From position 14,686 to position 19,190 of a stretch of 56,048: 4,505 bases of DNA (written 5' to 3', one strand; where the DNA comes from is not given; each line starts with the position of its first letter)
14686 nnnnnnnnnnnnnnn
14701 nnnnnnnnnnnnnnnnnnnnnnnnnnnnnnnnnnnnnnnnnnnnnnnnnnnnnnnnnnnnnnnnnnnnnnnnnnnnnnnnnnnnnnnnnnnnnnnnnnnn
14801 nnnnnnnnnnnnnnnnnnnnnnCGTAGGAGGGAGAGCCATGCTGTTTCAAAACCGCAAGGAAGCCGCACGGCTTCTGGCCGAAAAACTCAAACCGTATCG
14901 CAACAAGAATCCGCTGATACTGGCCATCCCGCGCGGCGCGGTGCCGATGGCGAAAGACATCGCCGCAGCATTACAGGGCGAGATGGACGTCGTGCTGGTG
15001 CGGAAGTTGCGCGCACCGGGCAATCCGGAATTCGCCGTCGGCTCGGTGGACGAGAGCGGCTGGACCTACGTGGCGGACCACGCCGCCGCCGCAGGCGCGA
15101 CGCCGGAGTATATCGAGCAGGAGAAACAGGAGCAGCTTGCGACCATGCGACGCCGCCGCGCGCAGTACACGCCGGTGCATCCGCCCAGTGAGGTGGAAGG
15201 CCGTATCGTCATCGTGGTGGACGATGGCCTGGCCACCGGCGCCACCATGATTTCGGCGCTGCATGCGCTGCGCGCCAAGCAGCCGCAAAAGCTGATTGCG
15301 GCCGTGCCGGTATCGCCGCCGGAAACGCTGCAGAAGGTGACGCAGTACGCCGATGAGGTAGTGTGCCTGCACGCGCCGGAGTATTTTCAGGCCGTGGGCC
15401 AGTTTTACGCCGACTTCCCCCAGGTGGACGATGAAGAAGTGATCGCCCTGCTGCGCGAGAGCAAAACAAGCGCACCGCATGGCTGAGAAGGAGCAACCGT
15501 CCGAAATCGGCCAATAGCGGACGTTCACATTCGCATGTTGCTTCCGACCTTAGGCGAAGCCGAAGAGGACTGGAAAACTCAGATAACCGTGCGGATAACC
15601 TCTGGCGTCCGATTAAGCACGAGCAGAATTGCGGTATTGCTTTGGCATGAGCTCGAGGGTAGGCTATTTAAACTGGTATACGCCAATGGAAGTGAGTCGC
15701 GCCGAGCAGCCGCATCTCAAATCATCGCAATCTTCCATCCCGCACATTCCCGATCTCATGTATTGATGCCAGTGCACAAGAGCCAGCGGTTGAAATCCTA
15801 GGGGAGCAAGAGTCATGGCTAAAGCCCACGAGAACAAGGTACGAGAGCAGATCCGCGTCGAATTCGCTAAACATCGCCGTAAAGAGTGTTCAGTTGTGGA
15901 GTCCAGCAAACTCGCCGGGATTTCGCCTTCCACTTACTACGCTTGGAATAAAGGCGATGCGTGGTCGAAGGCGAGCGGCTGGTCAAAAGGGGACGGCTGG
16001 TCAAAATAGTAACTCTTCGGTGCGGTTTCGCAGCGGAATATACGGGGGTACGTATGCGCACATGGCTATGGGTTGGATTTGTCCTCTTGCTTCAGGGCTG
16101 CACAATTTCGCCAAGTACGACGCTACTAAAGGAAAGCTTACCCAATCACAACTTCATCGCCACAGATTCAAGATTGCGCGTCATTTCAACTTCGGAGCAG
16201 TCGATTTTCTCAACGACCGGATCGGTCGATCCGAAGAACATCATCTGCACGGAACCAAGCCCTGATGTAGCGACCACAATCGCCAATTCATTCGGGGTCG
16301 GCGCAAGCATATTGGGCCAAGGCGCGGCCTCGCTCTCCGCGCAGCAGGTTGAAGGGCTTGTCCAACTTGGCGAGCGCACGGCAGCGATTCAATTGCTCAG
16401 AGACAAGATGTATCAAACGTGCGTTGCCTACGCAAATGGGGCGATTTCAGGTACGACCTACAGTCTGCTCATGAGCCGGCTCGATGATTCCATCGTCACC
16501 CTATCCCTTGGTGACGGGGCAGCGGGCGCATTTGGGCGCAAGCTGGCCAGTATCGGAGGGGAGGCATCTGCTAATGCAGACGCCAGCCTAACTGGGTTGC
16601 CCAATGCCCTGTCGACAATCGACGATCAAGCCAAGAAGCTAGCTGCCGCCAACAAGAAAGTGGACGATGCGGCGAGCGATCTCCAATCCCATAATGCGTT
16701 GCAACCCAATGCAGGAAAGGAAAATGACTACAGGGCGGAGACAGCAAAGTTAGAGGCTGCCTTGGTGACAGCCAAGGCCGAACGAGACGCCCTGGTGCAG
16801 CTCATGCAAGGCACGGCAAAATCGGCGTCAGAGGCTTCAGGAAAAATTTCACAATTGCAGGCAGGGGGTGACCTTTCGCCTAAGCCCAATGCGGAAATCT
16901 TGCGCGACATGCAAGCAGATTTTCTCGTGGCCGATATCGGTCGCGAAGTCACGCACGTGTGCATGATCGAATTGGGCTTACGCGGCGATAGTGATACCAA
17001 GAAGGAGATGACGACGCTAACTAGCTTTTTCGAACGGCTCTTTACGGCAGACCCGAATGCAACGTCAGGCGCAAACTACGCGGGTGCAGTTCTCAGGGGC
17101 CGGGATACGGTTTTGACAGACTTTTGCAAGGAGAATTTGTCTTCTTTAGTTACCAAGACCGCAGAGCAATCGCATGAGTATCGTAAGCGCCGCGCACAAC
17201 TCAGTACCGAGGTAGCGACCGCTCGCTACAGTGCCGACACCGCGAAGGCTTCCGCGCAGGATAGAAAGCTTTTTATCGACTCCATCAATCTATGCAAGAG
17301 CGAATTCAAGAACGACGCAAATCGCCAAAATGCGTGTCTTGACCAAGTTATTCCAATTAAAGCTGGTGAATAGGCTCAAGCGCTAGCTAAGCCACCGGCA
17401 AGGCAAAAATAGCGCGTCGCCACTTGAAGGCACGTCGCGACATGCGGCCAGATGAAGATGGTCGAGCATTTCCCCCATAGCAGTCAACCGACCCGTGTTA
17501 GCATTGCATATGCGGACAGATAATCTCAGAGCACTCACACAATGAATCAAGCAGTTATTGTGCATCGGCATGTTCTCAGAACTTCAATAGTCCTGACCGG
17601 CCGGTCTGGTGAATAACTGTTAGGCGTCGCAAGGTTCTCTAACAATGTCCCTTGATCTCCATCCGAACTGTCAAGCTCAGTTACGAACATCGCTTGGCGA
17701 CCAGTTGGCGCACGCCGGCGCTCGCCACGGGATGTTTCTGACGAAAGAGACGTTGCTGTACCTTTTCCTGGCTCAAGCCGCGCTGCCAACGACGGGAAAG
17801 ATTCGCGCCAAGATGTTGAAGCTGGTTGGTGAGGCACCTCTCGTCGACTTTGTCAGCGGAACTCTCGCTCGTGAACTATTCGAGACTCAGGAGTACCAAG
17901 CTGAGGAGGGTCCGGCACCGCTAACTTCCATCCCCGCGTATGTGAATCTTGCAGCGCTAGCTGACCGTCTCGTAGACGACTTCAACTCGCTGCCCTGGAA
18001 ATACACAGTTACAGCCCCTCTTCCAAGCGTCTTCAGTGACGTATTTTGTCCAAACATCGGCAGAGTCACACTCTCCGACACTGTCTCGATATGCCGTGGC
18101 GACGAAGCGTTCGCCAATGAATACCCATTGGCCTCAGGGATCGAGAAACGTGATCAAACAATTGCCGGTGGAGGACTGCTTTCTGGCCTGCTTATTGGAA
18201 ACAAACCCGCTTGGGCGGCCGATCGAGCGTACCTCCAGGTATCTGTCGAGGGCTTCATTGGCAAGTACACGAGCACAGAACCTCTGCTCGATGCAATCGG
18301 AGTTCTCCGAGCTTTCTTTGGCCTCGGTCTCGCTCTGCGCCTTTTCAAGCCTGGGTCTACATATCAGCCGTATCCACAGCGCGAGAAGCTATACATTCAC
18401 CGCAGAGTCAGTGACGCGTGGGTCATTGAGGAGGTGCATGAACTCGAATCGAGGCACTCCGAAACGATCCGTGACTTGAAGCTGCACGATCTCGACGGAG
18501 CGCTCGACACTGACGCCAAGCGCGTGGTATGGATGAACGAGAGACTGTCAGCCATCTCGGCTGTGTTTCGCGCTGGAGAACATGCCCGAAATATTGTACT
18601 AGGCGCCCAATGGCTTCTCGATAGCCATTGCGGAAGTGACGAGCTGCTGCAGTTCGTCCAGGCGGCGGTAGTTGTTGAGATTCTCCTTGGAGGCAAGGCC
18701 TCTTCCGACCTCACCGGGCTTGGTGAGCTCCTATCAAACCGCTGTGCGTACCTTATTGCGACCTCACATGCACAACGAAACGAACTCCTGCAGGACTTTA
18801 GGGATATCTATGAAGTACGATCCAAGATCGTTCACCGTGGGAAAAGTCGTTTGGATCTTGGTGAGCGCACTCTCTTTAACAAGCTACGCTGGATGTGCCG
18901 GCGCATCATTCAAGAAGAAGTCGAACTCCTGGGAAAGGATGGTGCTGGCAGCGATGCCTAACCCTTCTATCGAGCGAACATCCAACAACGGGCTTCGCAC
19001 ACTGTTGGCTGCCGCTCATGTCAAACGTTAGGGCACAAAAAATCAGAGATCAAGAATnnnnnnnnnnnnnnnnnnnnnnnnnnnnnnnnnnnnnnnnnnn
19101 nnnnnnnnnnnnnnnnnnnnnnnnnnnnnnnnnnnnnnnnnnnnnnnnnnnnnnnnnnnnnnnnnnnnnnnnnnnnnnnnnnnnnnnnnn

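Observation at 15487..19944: AT-rich insertion between the PRTase and dodecin genes ends in an integrase-less integron cassette array (CALIN)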

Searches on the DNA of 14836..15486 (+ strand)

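Call 63: search_with_rna_model(model_id=R1, sources=[L001, L002, L003, L004, L005, L006, L007, L008, L009, L010, L011, L012, L013, L014, L015, L016, L017, L018, L019, L020, L021, L022, L023, L024, L025, L026, L027, L028, L029, L030, L031, L032, L033, L034, L035, L036, L037, L038, L039, L040, L041, L042, L043, L044, L045, L046, L047, L048, L049, L050, L051, L052, L053, L054, L055, L056, L057, L058, L059, L060, L061, L062, L063, L064, L065, L066, L067, L068, L069, L070, L071, L072, L073, L074, L075, L076, L077, L078, L079, L080], max_evalue=0.1)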
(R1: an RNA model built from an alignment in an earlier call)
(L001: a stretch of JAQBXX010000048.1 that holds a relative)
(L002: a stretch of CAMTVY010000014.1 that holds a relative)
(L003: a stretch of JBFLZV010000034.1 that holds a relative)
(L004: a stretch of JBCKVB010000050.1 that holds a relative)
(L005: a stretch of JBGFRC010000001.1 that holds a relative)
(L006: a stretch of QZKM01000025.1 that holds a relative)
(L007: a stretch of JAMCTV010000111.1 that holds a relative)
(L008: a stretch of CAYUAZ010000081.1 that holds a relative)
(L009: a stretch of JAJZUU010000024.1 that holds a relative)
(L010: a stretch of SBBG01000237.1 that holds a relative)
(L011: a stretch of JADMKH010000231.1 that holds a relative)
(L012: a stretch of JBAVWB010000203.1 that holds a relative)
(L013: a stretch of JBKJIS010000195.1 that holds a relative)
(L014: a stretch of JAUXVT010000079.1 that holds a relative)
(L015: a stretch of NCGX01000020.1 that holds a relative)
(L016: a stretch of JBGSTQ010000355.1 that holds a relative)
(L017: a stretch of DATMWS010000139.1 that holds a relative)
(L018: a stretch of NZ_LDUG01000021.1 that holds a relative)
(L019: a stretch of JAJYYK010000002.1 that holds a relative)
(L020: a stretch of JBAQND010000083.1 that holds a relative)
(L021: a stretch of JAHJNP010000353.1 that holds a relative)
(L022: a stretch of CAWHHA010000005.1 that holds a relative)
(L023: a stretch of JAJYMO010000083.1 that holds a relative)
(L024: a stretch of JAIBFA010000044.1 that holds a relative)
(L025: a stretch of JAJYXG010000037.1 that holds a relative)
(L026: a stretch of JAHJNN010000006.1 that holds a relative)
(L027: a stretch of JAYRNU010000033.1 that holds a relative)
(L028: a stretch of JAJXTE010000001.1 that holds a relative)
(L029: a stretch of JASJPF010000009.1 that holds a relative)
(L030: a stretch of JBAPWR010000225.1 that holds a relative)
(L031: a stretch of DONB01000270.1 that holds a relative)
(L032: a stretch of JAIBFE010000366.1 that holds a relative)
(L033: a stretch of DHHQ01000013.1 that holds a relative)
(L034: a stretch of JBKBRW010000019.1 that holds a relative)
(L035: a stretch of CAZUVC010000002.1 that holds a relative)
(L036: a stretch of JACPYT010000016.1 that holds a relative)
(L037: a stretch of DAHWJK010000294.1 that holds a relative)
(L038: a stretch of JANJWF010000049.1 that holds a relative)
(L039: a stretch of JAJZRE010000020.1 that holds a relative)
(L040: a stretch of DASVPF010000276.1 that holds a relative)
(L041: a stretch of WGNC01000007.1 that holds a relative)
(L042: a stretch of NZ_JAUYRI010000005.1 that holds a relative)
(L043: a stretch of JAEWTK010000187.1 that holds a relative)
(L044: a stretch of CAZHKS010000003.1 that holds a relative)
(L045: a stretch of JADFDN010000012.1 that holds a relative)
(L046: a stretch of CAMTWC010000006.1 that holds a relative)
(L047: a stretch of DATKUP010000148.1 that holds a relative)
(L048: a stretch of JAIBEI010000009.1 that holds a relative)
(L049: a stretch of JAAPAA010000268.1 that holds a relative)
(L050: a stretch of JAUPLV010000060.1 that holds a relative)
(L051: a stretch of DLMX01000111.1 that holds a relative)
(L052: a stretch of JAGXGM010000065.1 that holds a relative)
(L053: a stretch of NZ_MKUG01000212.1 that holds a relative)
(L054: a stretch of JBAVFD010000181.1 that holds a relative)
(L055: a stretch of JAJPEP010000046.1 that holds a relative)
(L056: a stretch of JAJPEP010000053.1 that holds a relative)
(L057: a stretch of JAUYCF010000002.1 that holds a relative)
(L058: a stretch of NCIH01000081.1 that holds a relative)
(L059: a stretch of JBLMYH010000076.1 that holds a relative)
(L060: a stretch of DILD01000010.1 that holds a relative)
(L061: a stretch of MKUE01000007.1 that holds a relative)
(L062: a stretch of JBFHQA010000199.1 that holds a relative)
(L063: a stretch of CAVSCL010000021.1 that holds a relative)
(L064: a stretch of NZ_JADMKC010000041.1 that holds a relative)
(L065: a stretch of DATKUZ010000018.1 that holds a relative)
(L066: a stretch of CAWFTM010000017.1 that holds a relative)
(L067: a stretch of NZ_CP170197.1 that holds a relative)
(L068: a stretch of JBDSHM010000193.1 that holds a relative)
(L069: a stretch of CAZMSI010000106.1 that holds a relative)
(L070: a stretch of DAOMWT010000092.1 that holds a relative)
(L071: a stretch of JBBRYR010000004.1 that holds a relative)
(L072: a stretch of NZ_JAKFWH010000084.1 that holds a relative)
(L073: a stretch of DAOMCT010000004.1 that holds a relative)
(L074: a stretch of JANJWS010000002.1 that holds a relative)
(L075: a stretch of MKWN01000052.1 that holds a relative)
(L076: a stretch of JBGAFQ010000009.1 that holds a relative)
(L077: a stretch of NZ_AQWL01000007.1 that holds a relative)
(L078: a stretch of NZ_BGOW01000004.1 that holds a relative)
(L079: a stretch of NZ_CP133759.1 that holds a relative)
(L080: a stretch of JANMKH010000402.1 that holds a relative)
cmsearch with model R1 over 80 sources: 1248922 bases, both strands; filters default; matches with E-value up to 0.1: 0.
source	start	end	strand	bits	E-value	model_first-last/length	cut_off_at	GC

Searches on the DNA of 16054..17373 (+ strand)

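Call 68: search_with_rna_model(model_id=R1, sources=[L129, L130, L131, L132, L133, L134, L081, L082, L083, L117], max_evalue=5, filters=off)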
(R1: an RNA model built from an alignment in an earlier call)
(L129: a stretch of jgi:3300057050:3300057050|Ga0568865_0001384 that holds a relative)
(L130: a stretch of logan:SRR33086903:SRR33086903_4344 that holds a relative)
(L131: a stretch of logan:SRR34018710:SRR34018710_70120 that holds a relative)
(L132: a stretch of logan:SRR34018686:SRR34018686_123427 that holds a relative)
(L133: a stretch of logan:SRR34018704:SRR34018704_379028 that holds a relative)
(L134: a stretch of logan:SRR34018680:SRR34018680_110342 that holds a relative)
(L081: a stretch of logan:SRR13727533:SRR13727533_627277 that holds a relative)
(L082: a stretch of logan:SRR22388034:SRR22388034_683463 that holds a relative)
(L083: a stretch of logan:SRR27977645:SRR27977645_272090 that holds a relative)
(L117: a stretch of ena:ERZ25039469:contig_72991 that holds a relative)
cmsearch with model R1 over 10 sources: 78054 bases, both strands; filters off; matches with E-value up to 5: 5.
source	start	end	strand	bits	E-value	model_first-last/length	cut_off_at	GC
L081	26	103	+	48.3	2.9e-10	1-70/70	no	0.55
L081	818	875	+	40.2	4.2e-08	1-70/70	no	0.59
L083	4842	4914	+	29.6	2.7e-05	1-70/70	no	0.52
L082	1648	1717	+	15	0.21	1-70/70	no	0.61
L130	13610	13677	-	11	2.3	1-70/70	no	0.6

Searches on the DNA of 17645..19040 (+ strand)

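Call 50: search_dna_similar(query=window:18950-19040:+, collection=plasmids, mode=distant, max_evalue=10, rows=spread, max_rows=25)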
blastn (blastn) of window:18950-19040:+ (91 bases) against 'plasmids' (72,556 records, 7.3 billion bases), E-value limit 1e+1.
Records with a match: 3325; places in all: 3667; records where one place covers at least 80% of the query: 3306.
Best place of each record, by identity: 95-99% 2; 90-95% 13; 80-90% 3; 60-80% 3307.
By first word of the organism name: Klebsiella 1693; Escherichia 567; Enterobacter 301; Citrobacter 167; Salmonella 148; Pseudomonas 102; Providencia 57; Acinetobacter 53; Aeromonas 47; Proteus 31; and 32 more.
By predicted mobility (MOB-suite, as given by PLSDB): conjugative 2135; mobilizable 701; non-mobilizable 489.
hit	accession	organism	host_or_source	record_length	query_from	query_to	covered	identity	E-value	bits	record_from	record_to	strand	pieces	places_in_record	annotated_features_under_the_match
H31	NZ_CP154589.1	Citrobacter freundii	Homo sapiens,rectal swab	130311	1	90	99%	78.5%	2e-8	65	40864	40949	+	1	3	aminoglycoside N-acetyltransferase AAC(6')-Ib3 | aac(6')-Ib3: aminoglycoside N-acetyltransferase AAC(6')-Ib3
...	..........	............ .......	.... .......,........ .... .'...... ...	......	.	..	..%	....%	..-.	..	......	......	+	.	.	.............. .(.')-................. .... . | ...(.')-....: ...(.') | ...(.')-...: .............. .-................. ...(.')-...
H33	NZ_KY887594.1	Klebsiella pneumoniae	-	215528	1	83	91%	77.4%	9e-6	56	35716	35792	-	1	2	aac(6')-Ib: AAC(6')-Ib family aminoglycoside 6'-N-acetyltransferase (x2) | AAC(6')-Ib-cr6: AAC(6'); AAC(6')-Ib-cr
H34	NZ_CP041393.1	Escherichia coli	Canis lupus familiaris,trach wash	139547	1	83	91%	77.4%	9e-6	56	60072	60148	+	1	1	AAC(6')-Ib-cr6: AAC(6'); AAC(6')-Ib-cr | fluoroquinolone-acetylating aminoglycoside 6'-N-acetyltransferase ... | aac(6')-Ib-cr5: fluoroquinolone-acetylating aminoglycoside 6'-N-acetyltransferase ...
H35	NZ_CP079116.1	Klebsiella pneumoniae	Homo sapiens,urine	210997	1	83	91%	77.4%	9e-6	56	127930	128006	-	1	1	fluoroquinolone-acetylating aminoglycoside 6'-N-acetyltransferase ... | AAC(6')-Ib-cr6: AAC(6'); AAC(6')-Ib-cr | aac(6')-Ib-cr5: fluoroquinolone-acetylating aminoglycoside 6'-N-acetyltransferase ...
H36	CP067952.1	Klebsiella pneumoniae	Homo sapiens,urine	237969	1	83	91%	77.4%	9e-6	56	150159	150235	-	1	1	fluoroquinolone-acetylating aminoglycoside 6'-N-acetyltransferase ... | AAC(6')-Ib-cr6: AAC(6'); AAC(6')-Ib-cr | aac(6')-Ib-cr5: fluoroquinolone-acetylating aminoglycoside 6'-N-acetyltransferase ...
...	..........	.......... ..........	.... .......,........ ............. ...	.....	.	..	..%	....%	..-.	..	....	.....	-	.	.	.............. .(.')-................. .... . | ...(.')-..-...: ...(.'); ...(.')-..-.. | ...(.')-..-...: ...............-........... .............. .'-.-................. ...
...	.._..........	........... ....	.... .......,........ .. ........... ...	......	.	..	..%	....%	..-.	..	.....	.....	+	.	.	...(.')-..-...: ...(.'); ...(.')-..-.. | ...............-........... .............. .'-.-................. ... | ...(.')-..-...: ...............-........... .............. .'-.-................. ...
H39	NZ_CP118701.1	Aeromonas hydrophila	Homo sapiens,cell culture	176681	1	83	91%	77.4%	9e-6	56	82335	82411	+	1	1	aadA16: ANT(3'') | aac(6')-Ib: AAC(6')-Ib family aminoglycoside 6'-N-acetyltransferase | ant(3'')-Ij/aac(6')-Ib: bifunctional aminoglycoside nucleotidyltransferase ...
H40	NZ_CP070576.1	Klebsiella pneumoniae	Homo sapiens,pressure ulcer swab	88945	1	83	91%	77.4%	9e-6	56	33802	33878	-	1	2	fluoroquinolone-acetylating aminoglycoside 6'-N-acetyltransferase ... | AAC(6')-Ib-cr6: AAC(6'); AAC(6')-Ib-cr | aac(6')-Ib-cr5: fluoroquinolone-acetylating aminoglycoside 6'-N-acetyltransferase ...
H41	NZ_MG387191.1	Citrobacter freundii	-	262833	1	83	91%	77.4%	9e-6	56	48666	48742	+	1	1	AAC(6')-Ib-cr6: AAC(6'); AAC(6')-Ib-cr | fluoroquinolone-acetylating aminoglycoside 6'-N-acetyltransferase ... | aac(6')-Ib-cr5: fluoroquinolone-acetylating aminoglycoside 6'-N-acetyltransferase ...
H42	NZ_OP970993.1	Salmonella enterica subsp. enterica serovar Typhimurium ...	-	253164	1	83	91%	77.4%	9e-6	56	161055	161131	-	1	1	fluoroquinolone-acetylating aminoglycoside 6'-N-acetyltransferase ... | AAC(6')-Ib-cr6: AAC(6'); AAC(6')-Ib-cr | aac(6')-Ib-cr5: fluoroquinolone-acetylating aminoglycoside 6'-N-acetyltransferase ...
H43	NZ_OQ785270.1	Klebsiella pneumoniae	-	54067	1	83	91%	77.4%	9e-6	56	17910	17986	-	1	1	fluoroquinolone-acetylating aminoglycoside 6'-N-acetyltransferase ... | AAC(6')-Ib-cr6: AAC(6'); AAC(6')-Ib-cr | aac(6')-Ib-cr5: fluoroquinolone-acetylating aminoglycoside 6'-N-acetyltransferase ...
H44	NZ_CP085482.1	Proteus sp. NMG38-2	swine,feces of swine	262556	1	82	90%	78.3%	8e-7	59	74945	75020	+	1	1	AAC(6')-Ib10: AAC(6') | aac(6')-Ib: AAC(6')-Ib family aminoglycoside 6'-N-acetyltransferase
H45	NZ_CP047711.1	Escherichia coli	Rectal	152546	1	82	90%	78.3%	8e-7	59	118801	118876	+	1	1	AAC(6')-Ib8: AAC(6') | aminoglycoside N-acetyltransferase AAC(6')-Ib4 | aac(6')-Ib4: aminoglycoside N-acetyltransferase AAC(6')-Ib4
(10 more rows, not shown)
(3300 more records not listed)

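Call 62: search_with_rna_model(model_id=R1, sources=[L082, L083, L084, L085, L086, L087, L088, L089, L090, L091, L092, L093, L094, L095, L096, L097, L098, L099, L100, L101, L102, L103, L104, L105, L106, L107, L108, L109, L110, L111, L112, L113, L114, L115, L116, L117], max_evalue=0.1)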
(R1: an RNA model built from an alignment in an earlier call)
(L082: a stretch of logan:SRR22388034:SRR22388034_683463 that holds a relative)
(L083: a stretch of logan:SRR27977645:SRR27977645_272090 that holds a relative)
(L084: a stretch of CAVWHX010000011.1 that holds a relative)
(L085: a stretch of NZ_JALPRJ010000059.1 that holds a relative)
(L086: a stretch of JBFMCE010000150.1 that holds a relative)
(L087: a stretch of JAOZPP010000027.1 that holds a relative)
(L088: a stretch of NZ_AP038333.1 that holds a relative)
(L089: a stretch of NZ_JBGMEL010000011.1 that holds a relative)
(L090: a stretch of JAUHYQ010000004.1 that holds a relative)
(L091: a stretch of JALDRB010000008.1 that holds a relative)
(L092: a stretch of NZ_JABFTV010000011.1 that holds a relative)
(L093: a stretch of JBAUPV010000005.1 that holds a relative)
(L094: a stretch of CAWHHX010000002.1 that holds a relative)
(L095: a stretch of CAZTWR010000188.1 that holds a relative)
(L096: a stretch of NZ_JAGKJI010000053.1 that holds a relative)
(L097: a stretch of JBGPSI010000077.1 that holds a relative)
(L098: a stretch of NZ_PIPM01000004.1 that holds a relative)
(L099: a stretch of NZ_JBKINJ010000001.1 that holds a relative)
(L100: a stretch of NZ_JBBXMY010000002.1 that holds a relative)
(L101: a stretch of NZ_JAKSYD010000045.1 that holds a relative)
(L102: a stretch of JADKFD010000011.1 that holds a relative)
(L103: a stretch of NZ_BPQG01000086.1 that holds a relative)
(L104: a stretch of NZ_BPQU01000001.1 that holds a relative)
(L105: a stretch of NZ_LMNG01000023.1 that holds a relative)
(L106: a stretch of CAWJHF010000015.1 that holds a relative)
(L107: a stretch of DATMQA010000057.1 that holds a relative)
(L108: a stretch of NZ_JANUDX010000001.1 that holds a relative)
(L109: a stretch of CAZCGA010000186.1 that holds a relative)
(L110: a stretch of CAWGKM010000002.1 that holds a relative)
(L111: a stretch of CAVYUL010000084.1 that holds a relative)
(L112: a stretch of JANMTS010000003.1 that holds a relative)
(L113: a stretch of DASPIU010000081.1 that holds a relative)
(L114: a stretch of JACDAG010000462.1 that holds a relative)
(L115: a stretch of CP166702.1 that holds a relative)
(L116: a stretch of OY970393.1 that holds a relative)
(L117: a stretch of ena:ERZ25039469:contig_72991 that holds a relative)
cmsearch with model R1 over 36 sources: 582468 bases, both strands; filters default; matches with E-value up to 0.1: 9.
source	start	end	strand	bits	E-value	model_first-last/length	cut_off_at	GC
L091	11297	11366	+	32.4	3.7e-05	1-70/70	no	0.39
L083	4842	4914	+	29.6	0.0002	1-70/70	no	0.52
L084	11306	11364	+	24.9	0.0037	1-70/70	no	0.49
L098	2210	2281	+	24.7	0.0041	1-70/70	no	0.42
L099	11308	11398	+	23.7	0.0076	1-70/70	no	0.47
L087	7719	7793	+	23.3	0.0096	1-70/70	no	0.56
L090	9893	9988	+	21.6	0.026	1-70/70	no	0.61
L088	9269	9367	+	20.4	0.056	1-70/70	no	0.36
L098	5293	5391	+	20.2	0.065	1-70/70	no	0.46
